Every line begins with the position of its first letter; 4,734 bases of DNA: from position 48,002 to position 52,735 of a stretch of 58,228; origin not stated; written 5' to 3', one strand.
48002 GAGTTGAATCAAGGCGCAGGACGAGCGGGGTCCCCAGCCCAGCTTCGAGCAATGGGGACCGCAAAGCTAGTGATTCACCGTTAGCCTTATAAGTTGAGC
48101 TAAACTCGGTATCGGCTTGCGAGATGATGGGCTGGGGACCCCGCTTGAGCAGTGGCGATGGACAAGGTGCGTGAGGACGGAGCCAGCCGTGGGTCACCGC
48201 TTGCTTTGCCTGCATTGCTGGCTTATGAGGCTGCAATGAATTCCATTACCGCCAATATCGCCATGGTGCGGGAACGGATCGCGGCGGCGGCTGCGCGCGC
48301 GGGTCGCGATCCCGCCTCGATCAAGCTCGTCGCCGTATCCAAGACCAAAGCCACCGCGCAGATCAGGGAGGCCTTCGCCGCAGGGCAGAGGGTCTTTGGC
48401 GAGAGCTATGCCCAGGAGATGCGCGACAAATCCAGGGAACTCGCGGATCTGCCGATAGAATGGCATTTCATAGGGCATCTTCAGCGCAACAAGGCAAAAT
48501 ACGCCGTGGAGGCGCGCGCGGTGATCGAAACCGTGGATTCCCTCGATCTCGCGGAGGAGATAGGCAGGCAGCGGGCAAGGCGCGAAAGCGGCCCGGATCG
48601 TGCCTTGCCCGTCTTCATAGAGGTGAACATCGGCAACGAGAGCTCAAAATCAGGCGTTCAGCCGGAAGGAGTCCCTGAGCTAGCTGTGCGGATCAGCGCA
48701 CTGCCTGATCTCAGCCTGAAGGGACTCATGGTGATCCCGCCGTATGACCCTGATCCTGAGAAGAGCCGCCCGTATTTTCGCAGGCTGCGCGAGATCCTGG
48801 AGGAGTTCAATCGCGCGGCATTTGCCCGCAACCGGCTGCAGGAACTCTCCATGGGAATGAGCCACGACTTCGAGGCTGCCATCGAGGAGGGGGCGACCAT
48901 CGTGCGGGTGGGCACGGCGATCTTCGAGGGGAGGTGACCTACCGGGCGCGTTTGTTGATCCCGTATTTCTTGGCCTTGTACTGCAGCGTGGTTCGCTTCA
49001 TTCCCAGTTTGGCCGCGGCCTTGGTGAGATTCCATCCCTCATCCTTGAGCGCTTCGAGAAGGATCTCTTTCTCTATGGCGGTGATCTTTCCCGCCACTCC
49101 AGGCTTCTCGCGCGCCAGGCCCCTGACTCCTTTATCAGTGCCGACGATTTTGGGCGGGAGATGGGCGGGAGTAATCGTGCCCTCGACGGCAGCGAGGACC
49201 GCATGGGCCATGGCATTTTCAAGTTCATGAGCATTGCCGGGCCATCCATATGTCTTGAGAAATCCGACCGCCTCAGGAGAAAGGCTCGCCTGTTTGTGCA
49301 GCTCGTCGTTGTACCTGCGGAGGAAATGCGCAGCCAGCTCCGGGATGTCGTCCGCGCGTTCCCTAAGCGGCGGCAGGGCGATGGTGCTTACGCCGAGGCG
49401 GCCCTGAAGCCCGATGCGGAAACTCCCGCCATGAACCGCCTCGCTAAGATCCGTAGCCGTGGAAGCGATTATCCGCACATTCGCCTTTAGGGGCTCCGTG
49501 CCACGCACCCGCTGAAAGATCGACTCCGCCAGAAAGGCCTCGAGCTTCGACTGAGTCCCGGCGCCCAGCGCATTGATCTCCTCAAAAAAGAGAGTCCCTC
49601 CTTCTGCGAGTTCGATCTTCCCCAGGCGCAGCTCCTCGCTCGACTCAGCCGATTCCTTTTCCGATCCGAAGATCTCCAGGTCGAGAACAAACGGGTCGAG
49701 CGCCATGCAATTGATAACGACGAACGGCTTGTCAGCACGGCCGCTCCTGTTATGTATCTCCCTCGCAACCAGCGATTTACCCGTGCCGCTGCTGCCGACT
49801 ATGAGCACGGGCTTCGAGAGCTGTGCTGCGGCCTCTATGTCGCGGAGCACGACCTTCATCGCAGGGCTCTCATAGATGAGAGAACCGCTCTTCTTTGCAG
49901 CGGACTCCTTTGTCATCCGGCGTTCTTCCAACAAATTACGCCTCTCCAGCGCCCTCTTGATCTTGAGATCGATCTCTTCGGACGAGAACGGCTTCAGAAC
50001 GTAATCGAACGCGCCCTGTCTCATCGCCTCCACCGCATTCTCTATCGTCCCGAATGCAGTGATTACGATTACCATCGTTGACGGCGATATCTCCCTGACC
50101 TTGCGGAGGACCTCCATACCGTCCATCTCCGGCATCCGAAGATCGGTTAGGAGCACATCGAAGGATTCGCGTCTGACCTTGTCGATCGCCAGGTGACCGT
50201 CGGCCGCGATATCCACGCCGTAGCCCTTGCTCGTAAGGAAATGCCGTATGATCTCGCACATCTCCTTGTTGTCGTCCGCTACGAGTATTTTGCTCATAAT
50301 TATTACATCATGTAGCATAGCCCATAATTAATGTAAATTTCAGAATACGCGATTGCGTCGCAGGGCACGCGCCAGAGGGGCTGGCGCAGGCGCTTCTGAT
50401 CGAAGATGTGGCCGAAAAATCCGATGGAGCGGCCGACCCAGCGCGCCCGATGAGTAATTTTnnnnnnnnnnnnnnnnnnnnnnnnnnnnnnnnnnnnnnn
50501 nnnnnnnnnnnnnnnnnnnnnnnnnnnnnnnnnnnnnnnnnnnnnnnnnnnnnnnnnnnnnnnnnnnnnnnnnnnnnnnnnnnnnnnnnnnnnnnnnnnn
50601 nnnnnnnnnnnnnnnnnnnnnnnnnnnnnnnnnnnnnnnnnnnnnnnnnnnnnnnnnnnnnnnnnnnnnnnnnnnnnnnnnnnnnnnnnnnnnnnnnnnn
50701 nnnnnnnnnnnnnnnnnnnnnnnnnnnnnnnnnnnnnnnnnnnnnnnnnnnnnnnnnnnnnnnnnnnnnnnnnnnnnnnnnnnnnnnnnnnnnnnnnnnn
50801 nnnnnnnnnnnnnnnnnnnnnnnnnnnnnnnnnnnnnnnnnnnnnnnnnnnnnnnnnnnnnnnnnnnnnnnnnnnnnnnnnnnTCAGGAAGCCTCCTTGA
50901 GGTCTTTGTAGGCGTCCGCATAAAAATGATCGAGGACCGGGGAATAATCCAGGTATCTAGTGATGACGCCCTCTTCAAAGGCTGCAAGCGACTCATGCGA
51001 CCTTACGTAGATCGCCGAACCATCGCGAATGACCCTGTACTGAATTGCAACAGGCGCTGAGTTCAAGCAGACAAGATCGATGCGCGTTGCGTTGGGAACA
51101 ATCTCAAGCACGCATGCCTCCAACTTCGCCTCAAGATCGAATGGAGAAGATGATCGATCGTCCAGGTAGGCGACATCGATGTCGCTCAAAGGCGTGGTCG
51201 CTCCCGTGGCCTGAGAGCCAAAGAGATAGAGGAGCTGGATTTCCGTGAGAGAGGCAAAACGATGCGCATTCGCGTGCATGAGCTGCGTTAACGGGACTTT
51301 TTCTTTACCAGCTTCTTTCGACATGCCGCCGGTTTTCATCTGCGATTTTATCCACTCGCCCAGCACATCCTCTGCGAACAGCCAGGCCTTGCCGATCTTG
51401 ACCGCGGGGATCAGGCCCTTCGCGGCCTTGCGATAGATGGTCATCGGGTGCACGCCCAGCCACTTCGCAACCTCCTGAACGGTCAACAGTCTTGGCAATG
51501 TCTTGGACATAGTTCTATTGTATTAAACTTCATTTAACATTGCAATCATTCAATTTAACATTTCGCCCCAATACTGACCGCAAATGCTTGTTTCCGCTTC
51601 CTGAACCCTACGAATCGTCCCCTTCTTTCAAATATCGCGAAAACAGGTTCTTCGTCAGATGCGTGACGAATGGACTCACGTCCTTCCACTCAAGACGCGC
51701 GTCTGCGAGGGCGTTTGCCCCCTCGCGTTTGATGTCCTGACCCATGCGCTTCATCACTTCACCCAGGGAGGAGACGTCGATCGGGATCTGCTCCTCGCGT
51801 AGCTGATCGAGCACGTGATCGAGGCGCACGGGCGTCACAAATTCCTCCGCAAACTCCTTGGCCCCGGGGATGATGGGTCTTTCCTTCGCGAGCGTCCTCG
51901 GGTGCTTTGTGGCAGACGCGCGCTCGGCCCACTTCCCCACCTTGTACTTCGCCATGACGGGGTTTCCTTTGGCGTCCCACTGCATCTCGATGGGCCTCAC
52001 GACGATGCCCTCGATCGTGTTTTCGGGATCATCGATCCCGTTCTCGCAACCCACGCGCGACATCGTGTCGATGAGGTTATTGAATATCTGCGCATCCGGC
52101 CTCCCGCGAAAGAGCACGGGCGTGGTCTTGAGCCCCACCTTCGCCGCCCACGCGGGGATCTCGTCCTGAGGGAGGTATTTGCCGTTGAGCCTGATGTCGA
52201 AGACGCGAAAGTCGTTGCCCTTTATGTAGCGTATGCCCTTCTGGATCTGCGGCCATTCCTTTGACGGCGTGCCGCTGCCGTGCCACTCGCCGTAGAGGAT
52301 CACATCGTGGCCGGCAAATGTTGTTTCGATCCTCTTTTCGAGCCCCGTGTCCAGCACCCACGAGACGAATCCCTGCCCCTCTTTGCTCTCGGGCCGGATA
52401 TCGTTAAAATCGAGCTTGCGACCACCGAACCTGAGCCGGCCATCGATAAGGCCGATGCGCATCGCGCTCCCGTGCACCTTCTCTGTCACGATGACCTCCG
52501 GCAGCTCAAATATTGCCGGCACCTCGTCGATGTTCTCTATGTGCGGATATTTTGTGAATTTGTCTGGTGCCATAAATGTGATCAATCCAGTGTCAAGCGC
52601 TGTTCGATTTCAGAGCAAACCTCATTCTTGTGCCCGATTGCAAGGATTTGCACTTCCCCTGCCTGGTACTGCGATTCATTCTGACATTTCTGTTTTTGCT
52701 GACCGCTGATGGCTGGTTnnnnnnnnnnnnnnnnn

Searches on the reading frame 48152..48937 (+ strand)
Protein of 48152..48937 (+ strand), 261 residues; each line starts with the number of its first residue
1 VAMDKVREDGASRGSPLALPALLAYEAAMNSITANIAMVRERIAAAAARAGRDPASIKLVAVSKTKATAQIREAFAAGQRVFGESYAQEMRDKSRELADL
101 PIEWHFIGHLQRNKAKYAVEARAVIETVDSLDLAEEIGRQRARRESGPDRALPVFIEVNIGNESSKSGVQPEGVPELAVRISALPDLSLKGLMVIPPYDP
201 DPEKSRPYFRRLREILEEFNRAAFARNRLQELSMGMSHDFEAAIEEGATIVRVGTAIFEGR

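Call 53: search_protein_families(library=pfam, proteins=[window:48152-48937:+], max_evalue=0.001)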
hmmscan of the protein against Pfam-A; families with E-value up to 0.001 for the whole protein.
window:48152-48937:+ (261 aa): 1 family
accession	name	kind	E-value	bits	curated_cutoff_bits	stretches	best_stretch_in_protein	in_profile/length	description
PF01168.26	Ala_racemase_N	-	2.6e-20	73.5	24.1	1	39-258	6-216/220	Alanine racemase, N-terminal domain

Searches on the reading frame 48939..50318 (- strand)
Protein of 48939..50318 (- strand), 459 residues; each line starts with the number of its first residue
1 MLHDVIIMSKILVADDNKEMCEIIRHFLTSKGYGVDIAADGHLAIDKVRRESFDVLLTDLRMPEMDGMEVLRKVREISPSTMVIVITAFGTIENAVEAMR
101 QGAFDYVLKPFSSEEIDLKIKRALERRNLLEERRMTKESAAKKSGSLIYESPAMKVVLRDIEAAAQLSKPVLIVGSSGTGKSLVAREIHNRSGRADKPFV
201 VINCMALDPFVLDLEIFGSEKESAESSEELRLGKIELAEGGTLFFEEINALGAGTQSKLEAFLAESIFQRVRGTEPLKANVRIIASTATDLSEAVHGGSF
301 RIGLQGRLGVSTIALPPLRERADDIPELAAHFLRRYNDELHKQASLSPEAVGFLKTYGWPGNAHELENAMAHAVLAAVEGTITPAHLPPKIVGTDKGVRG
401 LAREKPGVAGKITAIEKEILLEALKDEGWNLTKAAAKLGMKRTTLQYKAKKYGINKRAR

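Call 53: search_protein_families(library=pfam, proteins=[window:48939-50318:-], max_evalue=0.001)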
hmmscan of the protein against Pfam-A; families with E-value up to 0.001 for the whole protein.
window:48939-50318:- (459 aa): 8 families
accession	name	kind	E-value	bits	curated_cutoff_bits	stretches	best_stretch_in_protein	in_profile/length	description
PF00158.32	Sigma54_activat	-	1.3e-41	142.6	20.2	1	147-313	1-167/168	Sigma-54 interaction domain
PF00072.30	Response_reg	-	6.6e-31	107.2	30.2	1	11-120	1-110/111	Response regulator receiver domain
PF25601.1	AAA_lid_14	-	8.8e-23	80.4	27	1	319-394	1-77/87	AAA+ ATPase lid domain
PF14532.12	Sigma54_activ_2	-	2e-19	70.6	25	1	151-318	4-138/138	Sigma-54 interaction domain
PF02954.25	HTH_8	-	3.5e-12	46.3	22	1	414-452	4-42/42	Bacterial regulatory protein, Fis family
PF00004.35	AAA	-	4.1e-06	27.7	21.2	1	171-289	1-110/131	ATPase family associated with various cellular activities (AAA)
PF07728.20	AAA_5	-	5.2e-06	27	22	1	170-287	1-121/139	AAA domain (dynein-related subfamily)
PF13191.12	AAA_16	-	5.2e-05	24.2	32.6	1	169-235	25-97/167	AAA ATPase domain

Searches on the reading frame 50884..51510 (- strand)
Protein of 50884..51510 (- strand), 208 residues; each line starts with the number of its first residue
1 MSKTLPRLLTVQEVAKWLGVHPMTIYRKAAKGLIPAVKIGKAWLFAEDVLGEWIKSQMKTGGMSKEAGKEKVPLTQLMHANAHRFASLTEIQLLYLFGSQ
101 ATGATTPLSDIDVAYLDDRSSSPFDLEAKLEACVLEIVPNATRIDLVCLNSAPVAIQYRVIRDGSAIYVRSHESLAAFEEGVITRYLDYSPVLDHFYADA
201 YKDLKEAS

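Call 53: search_protein_families(library=pfam, proteins=[window:50884-51510:-], max_evalue=0.001)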
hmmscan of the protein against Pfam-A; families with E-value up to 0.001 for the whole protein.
window:50884-51510:- (208 aa): 3 families
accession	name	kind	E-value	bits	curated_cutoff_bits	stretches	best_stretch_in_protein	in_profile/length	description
PF18765.7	Polbeta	-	1.1e-14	54.7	26.9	1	85-172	7-92/93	Polymerase beta, Nucleotidyltransferase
PF12728.13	HTH_17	-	2.6e-13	50.4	27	1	8-57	1-50/51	Helix-turn-helix domain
PF01909.29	NTP_transf_2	-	2.4e-05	25.1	21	1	89-122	12-45/93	Nucleotidyltransferase domain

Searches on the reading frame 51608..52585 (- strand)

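Call 53: search_protein_families(library=pfam, proteins=[window:51608-52585:-], max_evalue=0.001)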
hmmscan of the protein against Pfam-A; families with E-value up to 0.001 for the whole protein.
window:51608-52585:- (325 aa): 1 family
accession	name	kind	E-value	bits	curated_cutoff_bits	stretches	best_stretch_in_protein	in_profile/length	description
PF09414.15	RNA_ligase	-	6.4e-25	88.7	27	1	30-215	2-171/171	RNA ligase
